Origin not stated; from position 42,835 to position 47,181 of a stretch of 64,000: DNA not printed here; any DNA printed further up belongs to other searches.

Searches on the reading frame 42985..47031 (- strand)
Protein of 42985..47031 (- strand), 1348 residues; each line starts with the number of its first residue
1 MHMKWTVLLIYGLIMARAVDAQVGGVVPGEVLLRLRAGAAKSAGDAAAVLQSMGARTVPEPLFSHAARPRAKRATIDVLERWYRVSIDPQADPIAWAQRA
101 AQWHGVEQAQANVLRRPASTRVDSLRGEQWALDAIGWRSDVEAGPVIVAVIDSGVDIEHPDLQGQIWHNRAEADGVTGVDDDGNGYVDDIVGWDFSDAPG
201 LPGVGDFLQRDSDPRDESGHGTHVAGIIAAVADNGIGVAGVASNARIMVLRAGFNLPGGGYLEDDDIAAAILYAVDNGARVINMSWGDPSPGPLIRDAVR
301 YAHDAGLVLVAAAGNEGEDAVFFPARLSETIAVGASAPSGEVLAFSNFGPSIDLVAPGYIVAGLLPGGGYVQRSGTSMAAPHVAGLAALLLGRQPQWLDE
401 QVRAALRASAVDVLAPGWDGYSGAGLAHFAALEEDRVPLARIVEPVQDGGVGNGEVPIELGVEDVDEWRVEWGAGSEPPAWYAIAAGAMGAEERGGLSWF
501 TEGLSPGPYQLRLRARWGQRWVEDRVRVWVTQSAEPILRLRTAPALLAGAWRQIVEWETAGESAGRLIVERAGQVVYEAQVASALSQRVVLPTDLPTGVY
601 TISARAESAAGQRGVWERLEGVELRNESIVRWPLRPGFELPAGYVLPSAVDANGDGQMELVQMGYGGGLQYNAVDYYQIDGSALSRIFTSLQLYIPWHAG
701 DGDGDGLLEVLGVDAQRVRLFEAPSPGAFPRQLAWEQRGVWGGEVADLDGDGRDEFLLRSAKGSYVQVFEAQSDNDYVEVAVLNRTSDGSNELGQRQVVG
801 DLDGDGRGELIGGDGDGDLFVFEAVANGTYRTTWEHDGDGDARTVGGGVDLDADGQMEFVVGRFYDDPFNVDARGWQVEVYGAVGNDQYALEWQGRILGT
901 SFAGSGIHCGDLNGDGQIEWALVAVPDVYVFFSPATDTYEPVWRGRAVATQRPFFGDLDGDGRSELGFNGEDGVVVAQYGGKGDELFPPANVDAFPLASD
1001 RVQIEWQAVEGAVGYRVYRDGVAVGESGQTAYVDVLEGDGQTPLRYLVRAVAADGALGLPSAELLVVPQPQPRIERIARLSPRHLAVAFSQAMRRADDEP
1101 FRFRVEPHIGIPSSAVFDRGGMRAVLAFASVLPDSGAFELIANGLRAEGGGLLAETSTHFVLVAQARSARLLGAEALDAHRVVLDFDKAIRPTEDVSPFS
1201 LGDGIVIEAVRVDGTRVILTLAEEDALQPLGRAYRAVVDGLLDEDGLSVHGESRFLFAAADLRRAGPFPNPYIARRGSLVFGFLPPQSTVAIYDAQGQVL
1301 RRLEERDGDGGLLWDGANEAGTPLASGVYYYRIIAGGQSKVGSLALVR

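Call 32: search_protein_families(library=pfam, proteins=[window:42985-47031:-], max_evalue=0.0001)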
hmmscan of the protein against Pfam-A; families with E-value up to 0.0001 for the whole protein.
window:42985-47031:- (1348 aa): 3 families
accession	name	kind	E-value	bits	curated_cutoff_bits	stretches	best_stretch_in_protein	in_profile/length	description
PF00082.27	Peptidase_S8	-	5.8e-58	196.9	21.8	1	146-425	4-288/288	Subtilase family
PF13517.12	FG-GAP_3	-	5.2e-16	59.4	26.9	1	701-757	1-60/61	FG-GAP-like repeat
PF13860.13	FlgD_ig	-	1.2e-07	32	27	1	1288-1333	25-73/79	FlgD Ig-like domain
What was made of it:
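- Another FlgD_ig-tailed protein in the window, the subtilase at 42985-47031, has no such barrel beside it (call 32).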
